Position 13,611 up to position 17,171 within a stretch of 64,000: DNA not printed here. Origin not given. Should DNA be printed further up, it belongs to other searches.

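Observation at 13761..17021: Stand-alone NRPS-like A-T-R (adenylation, thiolation, reductase) enzyme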

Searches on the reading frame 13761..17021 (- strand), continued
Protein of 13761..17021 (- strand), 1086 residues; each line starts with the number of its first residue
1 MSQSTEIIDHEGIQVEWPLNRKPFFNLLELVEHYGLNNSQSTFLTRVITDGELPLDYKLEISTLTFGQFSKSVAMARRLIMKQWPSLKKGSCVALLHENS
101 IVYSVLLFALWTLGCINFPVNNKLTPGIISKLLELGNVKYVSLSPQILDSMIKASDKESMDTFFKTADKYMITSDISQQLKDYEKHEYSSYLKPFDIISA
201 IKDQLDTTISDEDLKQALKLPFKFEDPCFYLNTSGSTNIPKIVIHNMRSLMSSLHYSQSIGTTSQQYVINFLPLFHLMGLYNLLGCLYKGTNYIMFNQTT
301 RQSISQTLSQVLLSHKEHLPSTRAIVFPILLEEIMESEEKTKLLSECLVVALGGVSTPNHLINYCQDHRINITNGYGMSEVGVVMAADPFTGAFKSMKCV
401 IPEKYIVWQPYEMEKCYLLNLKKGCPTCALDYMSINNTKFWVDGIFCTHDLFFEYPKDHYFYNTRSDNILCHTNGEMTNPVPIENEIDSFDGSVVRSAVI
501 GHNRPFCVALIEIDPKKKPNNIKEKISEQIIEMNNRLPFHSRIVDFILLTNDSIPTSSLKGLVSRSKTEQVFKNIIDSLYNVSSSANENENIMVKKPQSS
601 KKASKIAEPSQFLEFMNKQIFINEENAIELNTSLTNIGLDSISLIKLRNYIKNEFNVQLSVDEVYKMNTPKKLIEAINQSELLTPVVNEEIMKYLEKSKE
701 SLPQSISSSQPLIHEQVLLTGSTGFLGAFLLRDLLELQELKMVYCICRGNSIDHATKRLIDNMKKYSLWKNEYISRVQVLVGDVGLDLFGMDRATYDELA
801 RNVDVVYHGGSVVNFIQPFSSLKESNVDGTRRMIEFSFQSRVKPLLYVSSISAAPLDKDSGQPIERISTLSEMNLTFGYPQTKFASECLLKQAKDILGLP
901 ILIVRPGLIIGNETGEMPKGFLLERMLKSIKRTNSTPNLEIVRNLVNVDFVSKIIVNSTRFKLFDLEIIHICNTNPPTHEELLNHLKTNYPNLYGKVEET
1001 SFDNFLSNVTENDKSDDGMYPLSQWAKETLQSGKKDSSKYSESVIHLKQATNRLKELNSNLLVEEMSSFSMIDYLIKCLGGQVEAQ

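Call 77: fold_search(model_id=the predicted structure, library=pdb)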
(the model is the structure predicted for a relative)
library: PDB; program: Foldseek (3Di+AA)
matches with E <= 10: 1841; with E <= 0.001: 796
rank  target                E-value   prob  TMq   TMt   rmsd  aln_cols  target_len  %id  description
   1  5mss                  6.3e-26  1.00  0.36  0.52  16.1       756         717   15  Structure of the A-PCP didomain of carboxylic acid reductase (CAR) from Segniliparus rugosus in complex with AMP (released 2017-07-05)
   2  5msw                  8.7e-26  1.00  0.31  0.44  15.1       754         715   14  Structure of the A-PCP didomain of carboxylic acid reductase (CAR) from Segniliparus rugosus in complex with AMP (released 2017-07-05)
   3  2vsq                  7.4e-25  1.00  0.31  0.27  18.3       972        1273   14  Structure of surfactin A synthetase C (SrfA-C), a nonribosomal peptide synthetase termination module (released 2008-07-08)
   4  5ja2_A                1.7e-24  1.00  0.33  0.29  25.8       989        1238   11  EntF, a Terminal Nonribosomal Peptide Synthetase Module Bound to the non-Native MbtH-Like Protein PA2412 (released 2016-09-14)
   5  4r0m_A                7.7e-24  1.00  0.32  0.50  13.2       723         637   15  Structure of McyG A-PCP complexed with phenylalanyl-adenylate (released 2015-04-15)
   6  6k4d                  9.1e-24  1.00  0.32  0.60  12.3       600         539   15  Ancestral luciferase AncLamp in complex with ATP and D-luciferin (released 2020-05-27)
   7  3rg2_F                4.5e-23  1.00  0.36  0.60   9.3       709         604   13  Structure of a two-domain NRPS fusion protein containing the EntE adenylation domain and EntB aryl-carrier protein fro (released 2012-03-07)
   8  5mst_B                5.0e-23  1.00  0.31  0.49  14.1       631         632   15  Structure of the A domain of carboxylic acid reductase (CAR) from Segniliparus rugosus in complex with AMP and a co-pu (released 2017-07-05)
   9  4rm3_A                6.5e-23  1.00  0.35  0.67   7.4       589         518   16  Crystal structure of a benzoate coenzyme A ligase with 2-Furoic acid (released 2015-09-30)
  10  5x8g_D                6.5e-23  1.00  0.32  0.66   7.0       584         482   17  Binary complex structure of a double mutant I454RA456K of o-Succinylbenzoate CoA Synthetase (MenE) from Bacillus Subti (released 2017-06-07)
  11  5mst_A                1.1e-22  1.00  0.31  0.49  14.1       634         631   15  Structure of the A domain of carboxylic acid reductase (CAR) from Segniliparus rugosus in complex with AMP and a co-pu (released 2017-07-05)
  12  6oz1                  1.6e-22  1.00  0.29  0.45  14.9       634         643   17  Crystal structure of the adenylation (A) domain of the carboxylate reductase (CAR) GR01_22995 from Mycobacterium chelona (released 2020-04-22)
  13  3rg2_D                1.8e-22  1.00  0.38  0.63   8.5       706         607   13  Structure of a two-domain NRPS fusion protein containing the EntE adenylation domain and EntB aryl-carrier protein fro (released 2012-03-07)
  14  3rg2_C                1.8e-22  1.00  0.37  0.62   8.8       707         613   13  Structure of a two-domain NRPS fusion protein containing the EntE adenylation domain and EntB aryl-carrier protein fro (released 2012-03-07)
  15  6ulw_B                1.8e-22  1.00  0.29  0.26  29.4      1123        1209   13  Adenylation, ketoreductase, and pseudo Asub multidomain structure of a keto acid-selecting NRPS module (released 2020-02-19)
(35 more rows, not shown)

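Call 84: find_encoding_contigs(protein=window:13761-17021:-, flank=1000, max_places=3)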
Protein window:13761-17021:- (1086 aa): no gene with exactly this product is on record in the collection.

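Call 85: find_encoding_contigs(protein=P0001, flank=10000, max_places=3)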
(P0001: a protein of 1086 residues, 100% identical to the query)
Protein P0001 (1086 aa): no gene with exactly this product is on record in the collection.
